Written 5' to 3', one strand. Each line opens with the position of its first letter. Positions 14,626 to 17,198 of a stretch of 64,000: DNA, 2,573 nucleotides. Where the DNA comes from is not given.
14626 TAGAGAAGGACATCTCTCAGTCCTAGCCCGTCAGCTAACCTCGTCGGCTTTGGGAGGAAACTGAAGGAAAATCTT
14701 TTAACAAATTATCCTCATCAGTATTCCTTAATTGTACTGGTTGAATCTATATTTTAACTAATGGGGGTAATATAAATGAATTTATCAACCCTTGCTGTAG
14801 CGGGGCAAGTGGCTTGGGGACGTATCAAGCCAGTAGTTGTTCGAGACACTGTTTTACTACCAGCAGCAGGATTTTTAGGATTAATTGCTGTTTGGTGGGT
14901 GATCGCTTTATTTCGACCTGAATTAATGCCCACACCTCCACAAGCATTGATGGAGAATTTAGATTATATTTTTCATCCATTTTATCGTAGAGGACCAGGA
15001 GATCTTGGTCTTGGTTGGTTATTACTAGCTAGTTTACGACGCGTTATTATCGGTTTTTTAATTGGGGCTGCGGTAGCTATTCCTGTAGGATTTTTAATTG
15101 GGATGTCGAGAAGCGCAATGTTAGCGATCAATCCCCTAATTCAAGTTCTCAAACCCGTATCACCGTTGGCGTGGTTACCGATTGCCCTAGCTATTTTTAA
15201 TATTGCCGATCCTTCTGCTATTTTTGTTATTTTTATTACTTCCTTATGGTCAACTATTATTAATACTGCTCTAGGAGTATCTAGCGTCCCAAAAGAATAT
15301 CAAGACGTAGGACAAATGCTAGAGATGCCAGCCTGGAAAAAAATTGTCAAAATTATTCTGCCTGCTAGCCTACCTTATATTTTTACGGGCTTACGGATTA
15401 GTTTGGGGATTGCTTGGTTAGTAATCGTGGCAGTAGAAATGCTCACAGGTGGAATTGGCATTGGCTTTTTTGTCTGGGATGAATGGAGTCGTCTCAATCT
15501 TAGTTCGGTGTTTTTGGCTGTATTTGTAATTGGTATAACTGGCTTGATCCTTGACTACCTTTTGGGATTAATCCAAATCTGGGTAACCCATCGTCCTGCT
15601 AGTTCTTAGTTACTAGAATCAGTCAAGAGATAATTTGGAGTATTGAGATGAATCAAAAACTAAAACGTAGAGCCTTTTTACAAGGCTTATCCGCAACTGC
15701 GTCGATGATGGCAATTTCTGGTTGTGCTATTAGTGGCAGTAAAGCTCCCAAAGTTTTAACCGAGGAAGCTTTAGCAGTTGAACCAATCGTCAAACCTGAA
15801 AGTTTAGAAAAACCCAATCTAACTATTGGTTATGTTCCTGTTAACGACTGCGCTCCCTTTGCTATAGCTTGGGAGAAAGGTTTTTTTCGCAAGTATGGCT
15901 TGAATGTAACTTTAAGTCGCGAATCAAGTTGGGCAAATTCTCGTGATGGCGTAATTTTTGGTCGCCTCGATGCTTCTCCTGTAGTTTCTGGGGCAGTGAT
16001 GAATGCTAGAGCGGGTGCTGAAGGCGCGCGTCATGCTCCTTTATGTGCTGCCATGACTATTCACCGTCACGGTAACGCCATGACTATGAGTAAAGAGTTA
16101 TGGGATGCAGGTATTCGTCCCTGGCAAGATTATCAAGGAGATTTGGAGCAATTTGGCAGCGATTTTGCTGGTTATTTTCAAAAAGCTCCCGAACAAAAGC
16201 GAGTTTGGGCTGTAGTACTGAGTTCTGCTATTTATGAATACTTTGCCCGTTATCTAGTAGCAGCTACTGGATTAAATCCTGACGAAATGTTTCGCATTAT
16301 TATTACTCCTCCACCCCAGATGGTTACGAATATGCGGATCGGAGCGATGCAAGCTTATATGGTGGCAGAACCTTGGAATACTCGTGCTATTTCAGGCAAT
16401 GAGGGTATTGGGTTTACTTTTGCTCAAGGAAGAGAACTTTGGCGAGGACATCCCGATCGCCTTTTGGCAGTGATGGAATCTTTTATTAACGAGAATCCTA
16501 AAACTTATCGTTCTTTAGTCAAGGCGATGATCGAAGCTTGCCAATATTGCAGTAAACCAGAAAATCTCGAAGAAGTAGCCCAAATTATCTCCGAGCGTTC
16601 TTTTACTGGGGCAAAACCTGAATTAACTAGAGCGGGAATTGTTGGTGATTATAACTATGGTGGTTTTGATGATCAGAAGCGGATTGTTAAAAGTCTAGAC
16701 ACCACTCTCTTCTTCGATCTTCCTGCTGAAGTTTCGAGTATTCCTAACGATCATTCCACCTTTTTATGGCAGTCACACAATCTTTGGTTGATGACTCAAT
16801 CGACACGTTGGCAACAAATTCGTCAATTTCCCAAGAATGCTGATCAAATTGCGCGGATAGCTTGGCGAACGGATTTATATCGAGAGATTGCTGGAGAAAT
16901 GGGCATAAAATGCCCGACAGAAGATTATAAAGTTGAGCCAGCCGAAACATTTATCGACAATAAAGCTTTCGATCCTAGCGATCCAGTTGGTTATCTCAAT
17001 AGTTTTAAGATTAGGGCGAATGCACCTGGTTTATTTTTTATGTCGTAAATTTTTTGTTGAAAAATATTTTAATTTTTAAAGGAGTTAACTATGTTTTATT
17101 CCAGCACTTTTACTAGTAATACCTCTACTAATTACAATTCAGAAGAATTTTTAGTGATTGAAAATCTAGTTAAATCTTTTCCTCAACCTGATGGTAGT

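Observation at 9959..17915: Putative regulon: ExoD plus Ca2+-type P-ATPase and a three-component CmpA/NrtA/CynA-like ABC transporter behind the same leader element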

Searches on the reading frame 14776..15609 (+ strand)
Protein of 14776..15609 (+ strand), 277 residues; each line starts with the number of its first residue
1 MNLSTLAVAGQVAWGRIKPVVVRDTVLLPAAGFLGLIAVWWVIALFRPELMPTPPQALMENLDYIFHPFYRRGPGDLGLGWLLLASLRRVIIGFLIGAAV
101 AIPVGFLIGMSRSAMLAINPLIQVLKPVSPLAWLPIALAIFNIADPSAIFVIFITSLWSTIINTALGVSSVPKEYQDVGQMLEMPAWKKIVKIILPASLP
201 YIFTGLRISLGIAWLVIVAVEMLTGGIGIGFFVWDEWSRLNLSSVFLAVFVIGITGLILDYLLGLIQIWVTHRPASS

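Call 6: search_protein_families(library=pfam, proteins=[window:14776-15609:+], max_evalue=0.01)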
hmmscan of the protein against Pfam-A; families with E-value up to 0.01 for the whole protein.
window:14776-15609:+ (277 aa): 1 family
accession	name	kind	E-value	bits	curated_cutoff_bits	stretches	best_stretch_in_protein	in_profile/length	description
PF00528.27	BPD_transp_1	-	2.6e-19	70.1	26.4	1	101-266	1-178/184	Binding-protein-dependent transport system inner membrane component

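Call 7: search_protein_families(library=ncbifam, proteins=[window:14776-15609:+], max_evalue=0.01)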
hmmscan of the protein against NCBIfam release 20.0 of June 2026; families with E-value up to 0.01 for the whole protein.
window:14776-15609:+ (277 aa): 8 families
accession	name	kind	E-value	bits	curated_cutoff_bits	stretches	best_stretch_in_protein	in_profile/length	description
TIGR01183.1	ntrB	equivalog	6.7e-69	231.6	209.05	1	65-265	1-201/202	nitrate ABC transporter permease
NF040733.1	ABC_perm_U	equivalog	4.1e-33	114.9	295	1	83-270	58-245/251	ABC transporter permease subunit SaoP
NF007545.0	PRK10160.1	equivalog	2.7e-29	102.5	342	1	22-268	20-265/275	taurine ABC transporter permease TauC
NF008470.0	PRK11365.1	equivalog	1.9e-19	70.1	347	1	83-275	62-255/263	aliphatic sulfonate ABC transporter permease SsuC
TIGR03416.1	ABC_choXWV_perm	equivalog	4.8e-12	45.9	363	1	84-262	89-266/267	choline ABC transporter permease subunit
NF008196.0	PRK10952.1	equivalog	2.9e-07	29.6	439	1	87-262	150-324/356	glycine betaine/L-proline ABC transporter permease ProW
TIGR02138.1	phosphate_pstC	equivalog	0.0033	16.5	196.45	1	143-226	152-233/296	phosphate ABC transporter permease subunit PstC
TIGR00974.1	3a0107s02c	equivalog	0.0063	15.7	193.45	0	161-211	145-195/272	phosphate ABC transporter permease PstA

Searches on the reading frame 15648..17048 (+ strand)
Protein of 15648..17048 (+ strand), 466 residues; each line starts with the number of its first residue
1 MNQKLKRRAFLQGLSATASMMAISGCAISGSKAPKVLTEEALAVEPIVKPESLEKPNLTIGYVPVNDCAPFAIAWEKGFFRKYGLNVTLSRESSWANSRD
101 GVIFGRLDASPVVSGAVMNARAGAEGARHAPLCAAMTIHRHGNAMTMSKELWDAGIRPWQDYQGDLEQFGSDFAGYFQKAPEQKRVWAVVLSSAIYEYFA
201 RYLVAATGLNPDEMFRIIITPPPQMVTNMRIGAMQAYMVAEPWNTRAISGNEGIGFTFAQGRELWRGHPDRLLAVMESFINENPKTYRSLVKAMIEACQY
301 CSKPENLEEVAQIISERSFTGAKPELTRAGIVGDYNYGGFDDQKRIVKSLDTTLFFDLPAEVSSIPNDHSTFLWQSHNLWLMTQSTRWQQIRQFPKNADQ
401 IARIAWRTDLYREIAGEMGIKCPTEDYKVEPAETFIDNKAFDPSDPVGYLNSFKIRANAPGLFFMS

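Call 6: search_protein_families(library=pfam, proteins=[window:15648-17048:+], max_evalue=0.01)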
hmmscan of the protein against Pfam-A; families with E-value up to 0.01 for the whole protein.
window:15648-17048:+ (466 aa): 2 families
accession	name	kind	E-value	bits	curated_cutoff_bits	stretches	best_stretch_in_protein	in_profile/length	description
PF13379.11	NMT1_2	-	2.8e-66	224.3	24.7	1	53-315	3-252/252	NMT1-like family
PF09084.16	NMT1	-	1.4e-05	25.5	20.5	0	67-162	3-91/216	NMT1/THI5 like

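Call 7: search_protein_families(library=ncbifam, proteins=[window:15648-17048:+], max_evalue=0.01)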
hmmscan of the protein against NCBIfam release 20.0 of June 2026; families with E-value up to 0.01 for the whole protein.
window:15648-17048:+ (466 aa): 2 families
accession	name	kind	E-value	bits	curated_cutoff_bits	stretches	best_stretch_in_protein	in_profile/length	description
TIGR01728.1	SsuA_fam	subfamily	9.8e-08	31.5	163.5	1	220-319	137-232/290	aliphatic sulfonate ABC transporter substrate-binding protein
NF040735.1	SBP_SaoX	equivalog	5.9e-05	22.3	300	0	227-302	143-219/330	ABC transporter substrate-binding subunit SaoX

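Call 14: find_homologous_proteins(query=window:15648-17048:+)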
Query window:15648-17048:+ (466 aa): 1925 proteins with E <= 0.001 among 8000 candidates; the best 120 are listed.
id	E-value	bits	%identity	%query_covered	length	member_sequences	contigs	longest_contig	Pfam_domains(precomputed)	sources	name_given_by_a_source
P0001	0.0e+0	1033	95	100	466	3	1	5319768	PF13379.12,PF09084.17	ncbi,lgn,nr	ncbi:twin-arginine translocation pathway signal [Stanieria sp. NIES-3757]|nr:twin-arginine transloca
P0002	0.0e+0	1010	93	100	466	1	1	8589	PF13379.12,PF09084.17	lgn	-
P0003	1.1e-297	1005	93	100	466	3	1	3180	PF13379.12,PF09084.17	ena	-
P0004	2.5e-292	987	91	100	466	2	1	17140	PF13379.12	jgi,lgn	jgi:nitrate/nitrite transport system substrate-binding protein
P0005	1.6e-283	958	86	100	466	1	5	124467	PF13379.12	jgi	jgi:nitrate/nitrite transport system substrate-binding protein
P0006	9.9e-283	956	88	100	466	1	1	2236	PF13379.12,PF09084.17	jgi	jgi:nitrate/nitrite transport system substrate-binding protein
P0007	2.0e-281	951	86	100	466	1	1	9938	PF13379.12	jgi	jgi:nitrate/nitrite transport system substrate-binding protein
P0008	4.8e-281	950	87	99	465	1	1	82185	PF13379.12,PF09084.17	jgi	-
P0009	3.1e-280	948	86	100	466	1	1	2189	PF13379.12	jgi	jgi:nitrate/nitrite transport system substrate-binding protein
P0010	9.1e-280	946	86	100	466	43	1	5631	PF13379.12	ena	-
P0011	2.4e-279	945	87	99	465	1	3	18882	PF13379.12,PF09084.17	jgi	jgi:nitrate/nitrite transport system substrate-binding protein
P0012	1.1e-277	939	85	100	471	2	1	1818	PF13379.12,PF09084.17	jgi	jgi:nitrate/nitrite transport system substrate-binding protein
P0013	1.6e-276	935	85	99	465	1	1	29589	PF13379.12,PF09084.17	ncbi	-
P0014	5.2e-276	934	84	100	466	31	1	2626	PF13379.12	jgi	jgi:nitrate/nitrite transport system substrate-binding protein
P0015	5.4e-276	934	85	100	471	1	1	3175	PF13379.12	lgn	-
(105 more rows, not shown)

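Call 19: search_solved_structures(query=window:15648-17048:+, max_evalue=0.001, show_alignments=3)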
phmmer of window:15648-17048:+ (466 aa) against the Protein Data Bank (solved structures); distinct sequences matched with E-value up to 0.001: 10.
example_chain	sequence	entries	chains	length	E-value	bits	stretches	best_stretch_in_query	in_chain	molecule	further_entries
9uai_E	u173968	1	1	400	1.4e-68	234.9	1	52-458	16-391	Nitrate transport ATP-binding subunits C and D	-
9uak_A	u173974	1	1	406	1.4e-68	234.8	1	52-458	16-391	C terminal regulatory domain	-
9u9z_C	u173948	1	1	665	2.4e-68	234.1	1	48-458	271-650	CmpC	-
9ua0_C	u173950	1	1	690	2.7e-68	234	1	48-458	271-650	CmpC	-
9ua1_C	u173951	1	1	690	2.7e-68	234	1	48-458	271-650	CmpC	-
8w9m_C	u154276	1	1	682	7.9e-66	225.8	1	51-457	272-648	Nitrate transport ATP-binding protein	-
8wm7_C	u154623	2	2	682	7.9e-66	225.8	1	51-457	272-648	Nitrate transport ATP-binding protein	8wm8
2g29_A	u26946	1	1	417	4.5e-49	170.6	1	42-457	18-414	Nitrate transport protein nrtA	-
2i48_A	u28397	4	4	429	9.7e-49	169.5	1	48-456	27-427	Bicarbonate transporter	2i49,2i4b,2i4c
3qsl_A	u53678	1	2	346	1e-06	30.9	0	44-118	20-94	Putative exported protein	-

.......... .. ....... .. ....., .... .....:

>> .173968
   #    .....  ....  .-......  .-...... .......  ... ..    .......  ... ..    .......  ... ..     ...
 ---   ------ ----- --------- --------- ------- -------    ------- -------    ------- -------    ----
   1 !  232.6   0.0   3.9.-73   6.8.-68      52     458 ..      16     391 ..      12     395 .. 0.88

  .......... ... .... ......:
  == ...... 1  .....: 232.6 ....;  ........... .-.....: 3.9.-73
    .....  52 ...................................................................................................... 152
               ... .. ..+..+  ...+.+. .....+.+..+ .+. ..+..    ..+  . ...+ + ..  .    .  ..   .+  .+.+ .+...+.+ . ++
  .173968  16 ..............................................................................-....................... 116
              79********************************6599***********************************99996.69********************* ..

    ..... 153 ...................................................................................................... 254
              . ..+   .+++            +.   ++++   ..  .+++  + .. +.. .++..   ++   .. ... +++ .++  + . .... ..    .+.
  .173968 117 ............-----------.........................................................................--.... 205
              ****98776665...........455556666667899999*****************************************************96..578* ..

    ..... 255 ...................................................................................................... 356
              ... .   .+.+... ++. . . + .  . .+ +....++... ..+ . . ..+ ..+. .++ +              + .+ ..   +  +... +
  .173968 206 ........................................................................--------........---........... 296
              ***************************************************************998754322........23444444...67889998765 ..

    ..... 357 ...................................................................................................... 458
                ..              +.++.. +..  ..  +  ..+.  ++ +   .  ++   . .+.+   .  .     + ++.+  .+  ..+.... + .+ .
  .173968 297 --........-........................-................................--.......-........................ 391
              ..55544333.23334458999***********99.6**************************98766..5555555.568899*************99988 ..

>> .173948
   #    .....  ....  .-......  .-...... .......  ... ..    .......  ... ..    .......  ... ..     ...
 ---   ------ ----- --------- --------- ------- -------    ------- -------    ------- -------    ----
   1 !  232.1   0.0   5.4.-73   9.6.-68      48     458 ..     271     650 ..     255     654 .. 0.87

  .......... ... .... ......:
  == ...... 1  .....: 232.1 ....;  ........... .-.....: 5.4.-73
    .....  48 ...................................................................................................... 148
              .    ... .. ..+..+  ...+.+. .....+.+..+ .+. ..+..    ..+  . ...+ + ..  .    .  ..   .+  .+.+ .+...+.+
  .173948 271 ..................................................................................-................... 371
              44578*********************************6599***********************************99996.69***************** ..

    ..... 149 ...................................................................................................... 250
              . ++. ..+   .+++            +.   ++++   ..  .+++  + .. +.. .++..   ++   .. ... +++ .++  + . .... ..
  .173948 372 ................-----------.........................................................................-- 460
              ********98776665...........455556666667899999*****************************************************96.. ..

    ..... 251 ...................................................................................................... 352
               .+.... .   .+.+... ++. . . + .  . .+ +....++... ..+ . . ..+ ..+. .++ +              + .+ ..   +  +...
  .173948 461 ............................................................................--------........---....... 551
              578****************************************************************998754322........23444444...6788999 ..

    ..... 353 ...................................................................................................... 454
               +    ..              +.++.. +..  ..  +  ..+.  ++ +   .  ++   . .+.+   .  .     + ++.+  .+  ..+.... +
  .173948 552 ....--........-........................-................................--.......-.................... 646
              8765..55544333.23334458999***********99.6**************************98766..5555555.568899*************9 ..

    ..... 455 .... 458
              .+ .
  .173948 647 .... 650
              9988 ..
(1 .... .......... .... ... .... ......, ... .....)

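Call 21: find_related_loci(query=A1, collection=genome_contigs, flank=6000)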
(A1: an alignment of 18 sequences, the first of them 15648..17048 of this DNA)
Query A1 (466 aa) in genome_contigs; peptide patterns used: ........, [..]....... (x = any residue, [..] = any of these).
588 stretches matched a pattern; 557 encode a relative of the query (tblastn E <= 1e-3); the best 80 are kept; 80 distinct loci.
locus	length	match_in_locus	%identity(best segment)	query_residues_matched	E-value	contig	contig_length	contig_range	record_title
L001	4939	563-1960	87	1-466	0e+0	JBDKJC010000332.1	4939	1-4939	MAG: Cyanobacteriota bacterium isolate guil_2019_sw_WHONDRS-S19S_0049_A_bin.22 scaffold_0004174, whole genome shotgun se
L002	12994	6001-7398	86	1-466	0e+0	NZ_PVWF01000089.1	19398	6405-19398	Pleurocapsa sp. CCALA 161 NODE_120_length_19398_cov_10.9692_ID_52871, whole genome shotgun sequence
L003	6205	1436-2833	85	1-466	0e+0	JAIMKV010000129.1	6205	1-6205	MAG: Myxosarcina sp. GA_180221_E-2-1-MAG-40_15 NODE_1953_length_6233_cov_8.771933, whole genome shotgun sequence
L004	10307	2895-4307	85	1-466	0e+0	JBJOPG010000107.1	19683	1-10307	MAG: Cyanobacteriota bacterium isolate watershed3_2019_sw_WHONDRS-S19S_0084_F_bin.1 scaffold_273, whole genome shotgun s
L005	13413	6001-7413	84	1-466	0e+0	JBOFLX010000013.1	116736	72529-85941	MAG: Waterburya sp. isolate WFFMC_MAG_329 k139_126768_flag=0_multi=23.3095_len=116736, whole genome shotgun sequence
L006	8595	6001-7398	81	1-466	0e+0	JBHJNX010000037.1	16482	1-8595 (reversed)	MAG: Pleurocapsa sp. isolate al_S5C693 S5Ck119_276410, whole genome shotgun sequence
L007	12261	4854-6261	87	1-466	0e+0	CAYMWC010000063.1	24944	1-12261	MAG TPA_asm: uncultured Pleurocapsa sp. isolate SRP072547_co1_227 genome assembly, contig: NODE_2770_length_24944_cov_9.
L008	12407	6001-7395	78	2-466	0e+0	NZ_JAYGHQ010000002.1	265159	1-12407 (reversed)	Crocosphaera sp. XPORK-15E scaffold2_cov0, whole genome shotgun sequence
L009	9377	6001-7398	78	1-466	0e+0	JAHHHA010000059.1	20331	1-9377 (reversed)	MAG: Cyanosarcina radialis HA8281-LM2 scaffold_578_c1, whole genome shotgun sequence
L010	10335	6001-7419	75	2-466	0e+0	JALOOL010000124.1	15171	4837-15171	MAG: Hydrococcus sp. Prado102 scaffold_6390, whole genome shotgun sequence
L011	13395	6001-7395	75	2-466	0e+0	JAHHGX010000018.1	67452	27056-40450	MAG: Calothrix sp. FI2-JRJ7 scaffold_146_c1, whole genome shotgun sequence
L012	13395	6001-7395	76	2-466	0e+0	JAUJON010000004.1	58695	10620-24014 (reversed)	MAG: Thermosynechococcaceae cyanobacterium YX3bin19 opera_contig_881, whole genome shotgun sequence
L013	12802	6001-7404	75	7-466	0e+0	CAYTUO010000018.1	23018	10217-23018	MAG TPA_asm: uncultured Pleurocapsa sp. isolate binchicken_co274_59 genome assembly, contig: NODE_5740_length_23018_cov_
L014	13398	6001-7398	74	1-466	0e+0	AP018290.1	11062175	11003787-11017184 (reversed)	Calothrix sp. NIES-4105 DNA, nearly complete genome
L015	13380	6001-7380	77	1-466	0e+0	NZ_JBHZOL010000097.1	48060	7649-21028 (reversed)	Almyronema epifaneia S1 170, whole genome shotgun sequence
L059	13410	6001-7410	73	5-466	0e+0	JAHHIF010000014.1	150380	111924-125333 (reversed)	MAG: Symplocastrum torsivum CPER-KK1 scaffold_95_c1, whole genome shotgun sequence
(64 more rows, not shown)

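Call 54: search_protein_families(library=pfam, proteins=[L004:6056-7405:+, L012:2811-4106:+, L059:8675-9394:+, L004:5575-5817:+], max_evalue=0.001)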
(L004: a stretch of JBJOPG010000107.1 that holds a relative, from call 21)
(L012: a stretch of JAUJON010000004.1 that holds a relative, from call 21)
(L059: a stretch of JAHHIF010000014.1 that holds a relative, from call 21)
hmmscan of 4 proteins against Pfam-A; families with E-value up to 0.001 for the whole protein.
L004:6056-7405:+ (449 aa): 3 families
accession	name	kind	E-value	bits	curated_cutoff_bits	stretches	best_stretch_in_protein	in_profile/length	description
PF03600.22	CitMHS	-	8.1e-58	196.5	31.9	2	22-361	2-322/336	Citrate transporter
PF02040.21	ArsB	-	1.9e-13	51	22.2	1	36-442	27-422/423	Arsenical pump membrane protein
PF00939.25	Na_sulph_symp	-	1.2e-08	34.9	27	1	223-443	22-237/472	Sodium:sulfate symporter transmembrane region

L012:2811-4106:+ (431 aa): 5 families
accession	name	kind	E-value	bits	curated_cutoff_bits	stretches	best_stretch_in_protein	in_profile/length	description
PF00534.26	Glycos_transf_1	-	7.5e-42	143.2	26.4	1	214-389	5-171/172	Glycosyl transferases group 1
PF13692.12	Glyco_trans_1_4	-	8.1e-35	120.6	27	1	225-374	2-140/142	Glycosyl transferases group 1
PF13579.12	Glyco_trans_4_4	-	1.7e-24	87.4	29.7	1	28-200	1-158/158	Glycosyl transferase 4-like domain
PF13439.12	Glyco_transf_4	-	1.4e-22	80.9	28.5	1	28-204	2-169/170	Glycosyltransferase Family 4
PF20706.3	GT4-conflict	-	6.6e-21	75.2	26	1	135-404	113-385/385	Family 4 Glycosyltransferase in conflict systems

L059:8675-9394:+ (239 aa): 1 family
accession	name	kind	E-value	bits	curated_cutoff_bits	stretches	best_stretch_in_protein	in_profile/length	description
PF00582.32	Usp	-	5.4e-07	30.7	24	0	45-164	5-107/141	Universal stress protein family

L004:5575-5817:+ (80 aa): 0 families

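Call 67: search_protein_families(library=pfam, proteins=[L006:4777-4965:+], max_evalue=10)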
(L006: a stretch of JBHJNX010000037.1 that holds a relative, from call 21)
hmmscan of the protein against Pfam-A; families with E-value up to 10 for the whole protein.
L006:4777-4965:+ (62 aa): 0 families
